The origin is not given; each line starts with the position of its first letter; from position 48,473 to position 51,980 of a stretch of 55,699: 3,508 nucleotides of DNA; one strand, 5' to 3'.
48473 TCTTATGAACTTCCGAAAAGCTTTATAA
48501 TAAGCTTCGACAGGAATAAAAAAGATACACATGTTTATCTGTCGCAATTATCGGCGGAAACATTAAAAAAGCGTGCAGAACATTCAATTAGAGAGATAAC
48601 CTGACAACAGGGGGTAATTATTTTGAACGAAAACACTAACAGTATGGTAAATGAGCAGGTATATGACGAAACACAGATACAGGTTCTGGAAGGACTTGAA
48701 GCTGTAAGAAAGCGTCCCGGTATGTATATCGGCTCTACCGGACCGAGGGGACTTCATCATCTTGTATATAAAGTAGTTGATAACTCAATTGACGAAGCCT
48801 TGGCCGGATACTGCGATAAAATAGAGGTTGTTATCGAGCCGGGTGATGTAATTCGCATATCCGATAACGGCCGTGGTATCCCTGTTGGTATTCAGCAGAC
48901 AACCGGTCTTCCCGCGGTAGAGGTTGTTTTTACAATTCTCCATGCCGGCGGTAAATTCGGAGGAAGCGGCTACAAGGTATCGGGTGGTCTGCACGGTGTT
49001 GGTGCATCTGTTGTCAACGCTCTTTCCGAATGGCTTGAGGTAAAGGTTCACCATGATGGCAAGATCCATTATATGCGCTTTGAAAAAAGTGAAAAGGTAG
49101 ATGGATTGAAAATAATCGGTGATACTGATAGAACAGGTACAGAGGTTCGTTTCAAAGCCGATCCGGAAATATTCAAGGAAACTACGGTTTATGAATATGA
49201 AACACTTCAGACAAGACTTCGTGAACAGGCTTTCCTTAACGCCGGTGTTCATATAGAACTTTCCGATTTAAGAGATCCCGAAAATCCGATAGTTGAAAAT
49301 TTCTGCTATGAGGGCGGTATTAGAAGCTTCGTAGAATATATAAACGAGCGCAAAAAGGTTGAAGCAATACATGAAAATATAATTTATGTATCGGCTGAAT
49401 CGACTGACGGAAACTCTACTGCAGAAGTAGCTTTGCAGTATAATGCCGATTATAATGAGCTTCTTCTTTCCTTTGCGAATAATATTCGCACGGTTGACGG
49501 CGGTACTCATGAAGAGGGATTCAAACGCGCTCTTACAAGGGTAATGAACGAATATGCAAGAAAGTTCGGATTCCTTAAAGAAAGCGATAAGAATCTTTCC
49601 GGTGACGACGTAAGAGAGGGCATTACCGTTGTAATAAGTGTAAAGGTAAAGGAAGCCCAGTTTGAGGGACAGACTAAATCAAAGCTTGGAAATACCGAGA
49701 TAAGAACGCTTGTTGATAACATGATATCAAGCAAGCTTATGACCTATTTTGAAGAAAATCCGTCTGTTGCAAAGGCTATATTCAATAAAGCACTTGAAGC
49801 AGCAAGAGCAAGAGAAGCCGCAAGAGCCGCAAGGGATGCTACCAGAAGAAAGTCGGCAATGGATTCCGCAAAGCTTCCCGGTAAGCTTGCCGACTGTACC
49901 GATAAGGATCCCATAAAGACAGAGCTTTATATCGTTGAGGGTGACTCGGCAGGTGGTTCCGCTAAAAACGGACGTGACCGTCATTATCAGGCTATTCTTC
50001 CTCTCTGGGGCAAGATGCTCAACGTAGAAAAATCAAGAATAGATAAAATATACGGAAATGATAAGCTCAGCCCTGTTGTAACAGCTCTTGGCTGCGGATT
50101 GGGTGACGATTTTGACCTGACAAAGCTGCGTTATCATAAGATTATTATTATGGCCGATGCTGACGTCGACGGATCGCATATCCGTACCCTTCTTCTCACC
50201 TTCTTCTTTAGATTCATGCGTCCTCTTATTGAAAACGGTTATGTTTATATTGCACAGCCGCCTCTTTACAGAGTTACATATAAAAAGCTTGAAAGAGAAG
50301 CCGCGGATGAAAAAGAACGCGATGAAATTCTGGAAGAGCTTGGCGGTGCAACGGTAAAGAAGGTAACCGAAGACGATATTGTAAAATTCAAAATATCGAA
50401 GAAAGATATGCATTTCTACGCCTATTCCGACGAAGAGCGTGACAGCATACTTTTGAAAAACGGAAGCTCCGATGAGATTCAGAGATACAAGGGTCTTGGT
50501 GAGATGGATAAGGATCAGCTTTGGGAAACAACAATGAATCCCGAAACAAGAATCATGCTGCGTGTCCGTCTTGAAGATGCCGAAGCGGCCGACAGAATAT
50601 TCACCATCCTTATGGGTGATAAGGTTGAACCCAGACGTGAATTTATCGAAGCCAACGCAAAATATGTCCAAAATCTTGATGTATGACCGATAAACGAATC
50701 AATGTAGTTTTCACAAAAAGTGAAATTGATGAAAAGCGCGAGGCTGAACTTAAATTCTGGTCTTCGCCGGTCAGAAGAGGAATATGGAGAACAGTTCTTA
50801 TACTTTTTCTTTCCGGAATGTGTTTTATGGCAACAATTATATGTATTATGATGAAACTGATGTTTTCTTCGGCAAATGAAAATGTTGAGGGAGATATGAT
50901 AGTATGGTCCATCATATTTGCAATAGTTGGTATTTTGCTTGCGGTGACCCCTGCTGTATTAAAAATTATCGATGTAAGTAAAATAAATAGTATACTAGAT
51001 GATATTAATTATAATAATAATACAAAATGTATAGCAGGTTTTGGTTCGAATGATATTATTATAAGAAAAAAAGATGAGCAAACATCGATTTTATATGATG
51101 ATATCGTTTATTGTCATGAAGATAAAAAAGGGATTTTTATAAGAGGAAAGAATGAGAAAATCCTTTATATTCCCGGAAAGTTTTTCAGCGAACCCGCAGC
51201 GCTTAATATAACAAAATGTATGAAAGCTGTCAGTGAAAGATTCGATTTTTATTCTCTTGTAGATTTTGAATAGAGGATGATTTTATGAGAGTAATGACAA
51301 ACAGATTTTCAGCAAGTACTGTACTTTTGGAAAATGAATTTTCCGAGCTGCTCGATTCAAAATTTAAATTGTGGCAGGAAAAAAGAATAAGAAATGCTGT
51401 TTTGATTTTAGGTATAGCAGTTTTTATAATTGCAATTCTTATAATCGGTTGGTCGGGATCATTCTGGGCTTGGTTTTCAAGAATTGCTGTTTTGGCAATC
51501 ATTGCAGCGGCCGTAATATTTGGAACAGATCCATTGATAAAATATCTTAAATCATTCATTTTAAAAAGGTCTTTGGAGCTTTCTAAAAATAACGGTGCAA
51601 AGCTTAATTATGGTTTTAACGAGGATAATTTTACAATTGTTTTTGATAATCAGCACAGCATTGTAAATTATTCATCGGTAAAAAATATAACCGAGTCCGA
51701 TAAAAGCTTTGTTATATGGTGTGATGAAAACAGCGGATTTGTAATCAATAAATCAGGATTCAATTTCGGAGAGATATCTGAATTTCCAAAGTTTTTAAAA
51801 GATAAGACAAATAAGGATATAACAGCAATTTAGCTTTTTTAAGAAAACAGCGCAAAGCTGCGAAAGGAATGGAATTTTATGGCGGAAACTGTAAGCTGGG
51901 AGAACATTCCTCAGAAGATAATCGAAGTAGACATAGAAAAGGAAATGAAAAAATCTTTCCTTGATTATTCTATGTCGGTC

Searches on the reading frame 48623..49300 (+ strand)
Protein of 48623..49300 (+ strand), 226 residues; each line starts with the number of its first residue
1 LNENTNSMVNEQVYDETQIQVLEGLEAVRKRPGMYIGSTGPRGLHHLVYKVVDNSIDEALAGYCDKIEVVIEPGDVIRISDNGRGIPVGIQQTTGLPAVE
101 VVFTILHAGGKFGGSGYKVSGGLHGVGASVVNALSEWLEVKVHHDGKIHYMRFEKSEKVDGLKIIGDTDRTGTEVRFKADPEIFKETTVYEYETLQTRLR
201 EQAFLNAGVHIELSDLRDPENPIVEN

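Call 53: search_solved_structures(query=window:48623-49300:+, max_evalue=1e-20, show_alignments=2)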
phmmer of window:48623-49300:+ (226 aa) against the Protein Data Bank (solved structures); distinct sequences matched with E-value up to 1e-20: 57.
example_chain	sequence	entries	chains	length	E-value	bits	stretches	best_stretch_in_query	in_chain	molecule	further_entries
4urm_A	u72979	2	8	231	1e-88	299.9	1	10-221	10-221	DNA GYRASE SUBUNIT B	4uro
4gee_A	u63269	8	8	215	3.1e-84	285.3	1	24-220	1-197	DNA gyrase subunit B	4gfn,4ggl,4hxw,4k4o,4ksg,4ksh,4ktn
4urn_A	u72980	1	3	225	3.2e-76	259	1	10-218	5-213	DNA TOPOISOMERASE IV, B SUBUNIT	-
4url_A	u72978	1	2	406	1.7e-75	256.7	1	10-218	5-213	DNA TOPOISOMERASE IV, B SUBUNIT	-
1aj6_A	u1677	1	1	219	1.1e-69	237.7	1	13-220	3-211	GYRASE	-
4em7_A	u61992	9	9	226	3.8e-69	235.9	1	9-220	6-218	DNA topoisomerase IV, B subunit | Topoisomerase IV subunit B | DNA topoisomerase 4 subunit B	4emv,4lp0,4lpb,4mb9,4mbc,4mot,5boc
5zxm_A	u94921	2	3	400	4.2e-69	235.8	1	13-220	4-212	DNA gyrase subunit B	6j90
6f8j_A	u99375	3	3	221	8.9e-69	234.7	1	13-220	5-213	DNA gyrase subunit B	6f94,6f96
5j5p_A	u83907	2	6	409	1e-68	234.5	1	9-220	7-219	DNA topoisomerase 4 subunit B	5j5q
4duh_A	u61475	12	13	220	1.1e-68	234.4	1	13-220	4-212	DNA gyrase subunit B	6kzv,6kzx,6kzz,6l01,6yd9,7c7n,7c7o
12aj_B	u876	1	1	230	1.1e-68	234.4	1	13-220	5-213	DNA gyrase subunit B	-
6y8o_A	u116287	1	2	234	1.2e-68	234.3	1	13-221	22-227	DNA gyrase subunit B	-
5mmn_A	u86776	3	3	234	1.3e-68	234.2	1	13-220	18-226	DNA gyrase subunit B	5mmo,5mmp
4juo_C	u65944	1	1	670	2.5e-68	233.2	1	8-220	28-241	DNA topoisomerase 4 subunit B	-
6eng_A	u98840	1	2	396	4.6e-68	232.4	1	13-220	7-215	DNA gyrase subunit B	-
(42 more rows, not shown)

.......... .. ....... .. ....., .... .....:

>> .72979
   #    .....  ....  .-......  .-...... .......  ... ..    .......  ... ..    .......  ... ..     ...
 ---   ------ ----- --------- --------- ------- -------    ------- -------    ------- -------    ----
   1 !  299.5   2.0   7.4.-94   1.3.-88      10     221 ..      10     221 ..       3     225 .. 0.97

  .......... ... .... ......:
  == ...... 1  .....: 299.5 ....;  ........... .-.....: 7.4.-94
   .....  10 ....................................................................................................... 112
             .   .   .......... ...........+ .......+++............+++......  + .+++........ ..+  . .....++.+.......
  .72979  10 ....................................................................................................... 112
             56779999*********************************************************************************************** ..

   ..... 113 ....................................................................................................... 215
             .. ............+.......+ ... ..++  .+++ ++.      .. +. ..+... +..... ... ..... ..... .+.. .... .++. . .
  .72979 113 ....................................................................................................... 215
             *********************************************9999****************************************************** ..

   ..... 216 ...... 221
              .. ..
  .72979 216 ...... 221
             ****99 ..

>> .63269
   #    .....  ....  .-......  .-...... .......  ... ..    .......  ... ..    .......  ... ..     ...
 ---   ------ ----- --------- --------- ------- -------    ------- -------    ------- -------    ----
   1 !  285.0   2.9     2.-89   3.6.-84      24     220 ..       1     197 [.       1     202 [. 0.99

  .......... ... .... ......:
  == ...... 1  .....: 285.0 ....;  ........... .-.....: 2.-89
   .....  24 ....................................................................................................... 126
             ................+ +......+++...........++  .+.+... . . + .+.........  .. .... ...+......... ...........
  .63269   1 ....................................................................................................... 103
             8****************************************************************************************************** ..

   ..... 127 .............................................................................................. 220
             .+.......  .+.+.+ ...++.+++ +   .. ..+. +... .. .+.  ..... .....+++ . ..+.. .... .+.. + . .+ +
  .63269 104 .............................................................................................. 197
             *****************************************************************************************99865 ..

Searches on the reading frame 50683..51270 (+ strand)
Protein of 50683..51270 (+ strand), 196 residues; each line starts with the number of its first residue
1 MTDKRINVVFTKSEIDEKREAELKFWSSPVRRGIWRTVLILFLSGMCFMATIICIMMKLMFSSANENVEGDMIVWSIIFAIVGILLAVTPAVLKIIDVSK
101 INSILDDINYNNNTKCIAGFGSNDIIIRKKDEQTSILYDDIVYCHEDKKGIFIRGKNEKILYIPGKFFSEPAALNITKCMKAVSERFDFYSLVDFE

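Call 47: search_protein_families(library=pfam, proteins=[window:50683-51270:+], max_evalue=0.01)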
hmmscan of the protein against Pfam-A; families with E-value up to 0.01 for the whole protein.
window:50683-51270:+ (196 aa): 2 families
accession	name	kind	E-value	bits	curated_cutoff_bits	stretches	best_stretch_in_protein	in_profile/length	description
PF14317.12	YcxB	-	0.001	19.2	23.3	1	120-170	1-50/61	YcxB-like protein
PF06157.16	DUF973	-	0.0071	16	26.4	1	23-119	87-170/309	Protein of unknown function (DUF973)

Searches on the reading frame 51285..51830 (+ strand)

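Call 47: search_protein_families(library=pfam, proteins=[window:51285-51830:+], max_evalue=0.01)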
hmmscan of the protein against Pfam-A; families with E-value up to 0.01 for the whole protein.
window:51285-51830:+ (182 aa): 2 families
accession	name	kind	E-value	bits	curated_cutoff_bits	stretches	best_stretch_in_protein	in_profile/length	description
PF14317.12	YcxB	-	1.2e-06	28.6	23.3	1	111-170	1-60/61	YcxB-like protein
PF17280.7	DUF5345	-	0.0073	16.9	27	0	17-75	20-77/77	Family of unknown function (DUF5345)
